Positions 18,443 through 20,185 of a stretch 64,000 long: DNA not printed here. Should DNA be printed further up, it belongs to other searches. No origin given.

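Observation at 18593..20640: AT-rich islet encoding a propeller-reduced prolyl-oligopeptidase-family peptidase and a stand-alone NUDIX hydrolase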

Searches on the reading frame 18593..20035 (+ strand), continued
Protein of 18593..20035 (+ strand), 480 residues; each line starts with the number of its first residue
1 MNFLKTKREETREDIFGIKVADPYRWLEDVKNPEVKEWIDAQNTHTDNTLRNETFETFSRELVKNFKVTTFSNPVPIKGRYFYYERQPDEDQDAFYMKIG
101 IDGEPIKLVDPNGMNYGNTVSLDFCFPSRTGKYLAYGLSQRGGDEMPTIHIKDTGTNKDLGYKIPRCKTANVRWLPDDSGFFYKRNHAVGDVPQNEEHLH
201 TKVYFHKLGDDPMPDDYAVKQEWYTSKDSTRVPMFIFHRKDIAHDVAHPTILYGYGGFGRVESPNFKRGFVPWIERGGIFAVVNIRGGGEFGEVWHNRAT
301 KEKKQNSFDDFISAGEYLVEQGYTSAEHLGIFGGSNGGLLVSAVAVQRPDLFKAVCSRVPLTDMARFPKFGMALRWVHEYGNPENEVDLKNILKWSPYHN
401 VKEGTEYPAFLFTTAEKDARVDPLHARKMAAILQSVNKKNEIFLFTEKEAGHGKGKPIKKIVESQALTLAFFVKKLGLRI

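Call 62: search_protein_families(library=ncbifam, proteins=[L124:12091-13194:+, L124:13191-14618:+, L124:14620-15681:+, L002:4356-5429:+, L008:5848-7662:+], max_evalue=0.001)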
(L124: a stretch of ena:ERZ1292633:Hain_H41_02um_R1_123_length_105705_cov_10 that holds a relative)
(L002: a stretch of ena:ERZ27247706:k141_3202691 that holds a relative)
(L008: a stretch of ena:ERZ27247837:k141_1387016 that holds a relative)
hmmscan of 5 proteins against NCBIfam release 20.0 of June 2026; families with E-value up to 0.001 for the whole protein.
L124:12091-13194:+ (367 aa): 18 families
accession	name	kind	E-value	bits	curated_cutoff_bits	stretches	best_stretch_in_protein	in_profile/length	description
NF005901.0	PRK07877.1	equivalog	1.8e-88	297.6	476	1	19-353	36-351/722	Rv1355c family protein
NF006077.0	PRK08223.1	equivalog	7.1e-18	64.6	266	1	83-308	7-226/296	hypothetical protein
NF011424.0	PRK14851.1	subfamily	5.4e-17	61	1170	1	77-301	16-233/679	hypothetical protein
NF006395.0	PRK08644.1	equivalog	2.6e-14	53.4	159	1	93-211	19-135/215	sulfur carrier protein ThiS adenylyltransferase ThiF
TIGR02354.1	thiF_fam2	equivalog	3.7e-14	53.1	152.2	1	97-210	14-125/200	thiamine biosynthesis protein ThiF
TIGR02356.1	adenyl_thiF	equivalog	5.3e-13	48.8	275.25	1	94-227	11-143/203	thiazole biosynthesis adenylyltransferase ThiF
NF011425.0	PRK14852.1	equivalog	1.8e-12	46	1337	1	80-237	308-466/989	hypothetical protein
NF004281.0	PRK05690.1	subfamily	2.7e-08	33.3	266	1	96-256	24-181/250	molybdopterin-synthase adenylyltransferase MoeB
NF011696.0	PRK15116.1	equivalog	3e-08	33.7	304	1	93-232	19-158/268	tRNA cyclic N6-threonylcarbamoyladenosine(37) synthase TcdA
NF004111.0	PRK05600.1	equivalog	3.7e-07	29.6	437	1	86-222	21-158/371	ThiF family adenylyltransferase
TIGR02355.1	moeB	equivalog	1.5e-06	27.8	376.55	1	97-252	17-169/240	molybdopterin-synthase adenylyltransferase MoeB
NF006204.0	PRK08328.1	equivalog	4.9e-06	26.3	339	1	86-225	9-148/231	hypothetical protein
NF047750.1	SAMPActivE1UbaA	equivalog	5.8e-06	25.8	450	1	97-224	25-151/270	SAMP-activating enzyme E1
NF005646.0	PRK07411.1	equivalog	6.9e-06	25.4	633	1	108-216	42-149/390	molybdopterin-synthase adenylyltransferase MoeB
NF009123.0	PRK12475.1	subfamily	1.9e-05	24.1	510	1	93-225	13-146/338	MoeB/ThiF family adenylyltransferase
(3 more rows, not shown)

L124:13191-14618:+ (475 aa): 4 families
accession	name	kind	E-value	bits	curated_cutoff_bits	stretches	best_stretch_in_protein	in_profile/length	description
TIGR02155.1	PA_CoA_ligase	equivalog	1.3e-08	33.8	646.3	1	12-320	18-303/422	phenylacetate--CoA ligase PaaK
NF041878.1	paak_haloarch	equivalog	1.4e-06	27.2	700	1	12-223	23-224/427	phenylacetate--CoA ligase PaaK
NF045666.1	DVU1553_fam_AMP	equivalog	0.00012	21.3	300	0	12-84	33-104/331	DVU_1553 family AMP-dependent CoA ligase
NF053551.1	FlxY_rubin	equivalog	0.00016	20.5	520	0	11-59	18-66/424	flexirubin biosynthesis putative acyl-CoA ligase FlxY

L124:14620-15681:+ (353 aa): 4 families
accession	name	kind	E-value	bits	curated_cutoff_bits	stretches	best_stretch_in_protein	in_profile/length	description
NF011424.0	PRK14851.1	subfamily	7.9e-61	205.9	1170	1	3-346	326-671/679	hypothetical protein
NF005901.0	PRK07877.1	equivalog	2e-49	168.5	476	1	3-346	375-713/722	Rv1355c family protein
NF047509.1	Rv3131_FMN_oxido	subfamily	1.4e-38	133.2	199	1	8-346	2-314/319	Acg family FMN-binding oxidoreductase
NF011425.0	PRK14852.1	equivalog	1.1e-24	86.5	1337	2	3-181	614-792/989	hypothetical protein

L002:4356-5429:+ (357 aa): 61 families (the best 25 are shown)
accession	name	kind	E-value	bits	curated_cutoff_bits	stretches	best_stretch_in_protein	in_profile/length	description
NF041718.1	rSAM_phane_AMC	equivalog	1.5e-130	435.5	425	1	7-355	6-359/362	cyclophane-forming radical SAM peptide maturase AmcB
TIGR04261.1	rSAM_GlyRichRpt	subfamily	1.5e-81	274.3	310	1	11-355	1-359/363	cyclophane-forming radical SAM/SPASM peptide maturase GrrM/OscB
TIGR03942.1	sulfatase_rSAM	equivalog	1.3e-43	149.5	349.45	1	13-345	6-346/363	anaerobic sulfatase maturase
NF041298.1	rSAM_mat_DynA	equivalog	9.4e-38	130.1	450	1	10-345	4-342/356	dynobactin maturation radical SAM/SPASM protein DynA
NF041707.1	rSAM_YhhB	equivalog_domain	1.7e-35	122.6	445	1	9-353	4-361/369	cyclophane-forming radical SAM/SPASM peptide maturase YhhB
NF010308.0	PRK13745.1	equivalog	8.2e-31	107.3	484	1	11-184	17-201/412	anaerobic sulfatase-maturation protein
NF041300.1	rSAM_mat_DarW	exception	3.7e-29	101.8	650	1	9-328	43-371/415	radical SAM/SPASM peptide maturase DarW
TIGR04083.1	rSAM_pep_methan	hypoth_equivalog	2.7e-26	92.3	300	1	9-328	2-315/376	TIGR04083 family peptide-modifying radical SAM enzyme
TIGR04269.1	SAM_SPASM_FxsB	subfamily_domain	2.6e-25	89.2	370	1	7-351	2-359/363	FxsB family cyclophane-forming radical SAM/SPASM peptide maturase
TIGR04496.1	rSAM_XyeB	equivalog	6.9e-25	87.5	450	1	9-347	6-360/385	cyclophane-forming radical SAM/SPASM peptide maturase XyeB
NF010321.0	PRK13758.1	equivalog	7.8e-25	87.8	441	1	12-345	9-351/370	anaerobic sulfatase-maturase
NF038005.1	rSAM_mat_DarE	equivalog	1.4e-23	83.4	650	1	9-333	76-410/432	darobactin maturation radical SAM/SPASM protein DarE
TIGR04163.1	rSAM_cobopep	equivalog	2.1e-19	69.6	375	1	9-194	66-258/428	peptide-modifying radical SAM enzyme CbpB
TIGR03906.1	quino_hemo_SAM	equivalog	7.2e-19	67.8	453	1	6-184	93-282/467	quinohemoprotein amine dehydrogenase maturation protein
NF047865.1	rSAM_PapB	equivalog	1.3e-18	67.3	340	1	8-150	4-154/330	PapB family radical SAM/SPASM ranthipeptide maturase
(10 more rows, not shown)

L008:5848-7662:+ (604 aa): 189 families (the best 25 are shown)
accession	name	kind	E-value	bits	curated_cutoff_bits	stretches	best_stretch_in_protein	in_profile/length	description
TIGR02204.1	MsbA_rel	hypoth_equivalog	9.8e-111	371.2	780.4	1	22-595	5-570/576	ABC transporter, permease/ATP-binding protein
TIGR02203.1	MsbA_lipidA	equivalog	1.1e-110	370.8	602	1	26-595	5-564/572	lipid A export permease/ATP-binding protein MsbA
NF010178.0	PRK13657.1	equivalog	3.1e-110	369.3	733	1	34-590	18-561/588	glucan ABC transporter ATP-binding protein/ permease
TIGR01846.1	type_I_sec_HlyB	subfamily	4.1e-106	355.9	725.55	1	33-597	141-689/694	type I secretion system permease/ATPase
NF052233.1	CphA_assoc_ABC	equivalog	4.9e-106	355.8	880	1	20-594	169-738/766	cyanophycin metabolism-associated ABC transporter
NF045513.1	HepA_fam_ABC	equivalog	1.8e-99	333.9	725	1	60-591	77-601/610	heterocyst formation ABC transporter subunit HepA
TIGR00958.1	3a01208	subfamily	3.4e-95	319.8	874.6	1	16-594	142-708/711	antigen peptide transporter 2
TIGR03796.1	NHLM_micro_ABC1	equivalog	6.3e-92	308.9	853.3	1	20-594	139-706/710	NHLP family bacteriocin export ABC transporter peptidase/permease/ATPase subunit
TIGR03375.1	type_I_sec_LssB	subfamily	7e-89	298.9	693.1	1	155-587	263-690/696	type I secretion system permease/ATPase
NF008381.0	PRK11176.1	equivalog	6e-88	295.7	867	1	14-599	4-578/582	lipid A ABC transporter ATP-binding protein/permease MsbA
TIGR03797.1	NHLM_micro_ABC2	equivalog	4.6e-87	293.1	709.4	1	12-590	116-676/686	NHLP bacteriocin export ABC transporter permease/ATPase subunit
TIGR01192.1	chvA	subfamily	2e-85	287.6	585.4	1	33-590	17-561/585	glucan export ABC transporter ATP-binding protein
TIGR02857.1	CydD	equivalog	3.2e-71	240.9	435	1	313-571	273-529/529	thiol reductant ABC exporter subunit CydD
NF008056.1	PRK10790.1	equivalog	7.4e-70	236.1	746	1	18-599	6-574/584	SmdB family multidrug efflux ABC transporter permease/ATP-binding protein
NF008364.0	PRK11160.1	equivalog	2.1e-66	224.7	630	1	159-591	136-567/575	heme ABC transporter ATP-binding protein/permease CydC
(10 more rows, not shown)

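Call 73: find_encoding_contigs(protein=P0001, flank=3000, max_places=3)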
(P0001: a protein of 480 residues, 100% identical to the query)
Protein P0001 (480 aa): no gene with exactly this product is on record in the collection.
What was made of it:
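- Tried and rejected: The window's own contig could not be retrieved through the POP protein (call 73).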

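Call 79: search_protein_families(library=ncbifam, proteins=[L002:5448-5585:+], max_evalue=10)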
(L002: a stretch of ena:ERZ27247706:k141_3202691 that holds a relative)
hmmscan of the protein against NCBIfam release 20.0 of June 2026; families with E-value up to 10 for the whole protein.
L002:5448-5585:+ (45 aa): 0 families

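Call 80: search_protein_families(library=pfam, proteins=[L002:5448-5585:+], max_evalue=10)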
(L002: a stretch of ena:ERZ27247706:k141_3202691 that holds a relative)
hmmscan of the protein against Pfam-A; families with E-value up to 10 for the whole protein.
L002:5448-5585:+ (45 aa): 0 families
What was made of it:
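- Closest known: S9/POP enzymes that process ribosomal peptides: PCY1, GmPOPB and OphP. Different: The peptide family matches no described precursor family (calls 79, 80).
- Tried and rejected: The peptides match no Pfam or NCBIfam family (calls 79, 80).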
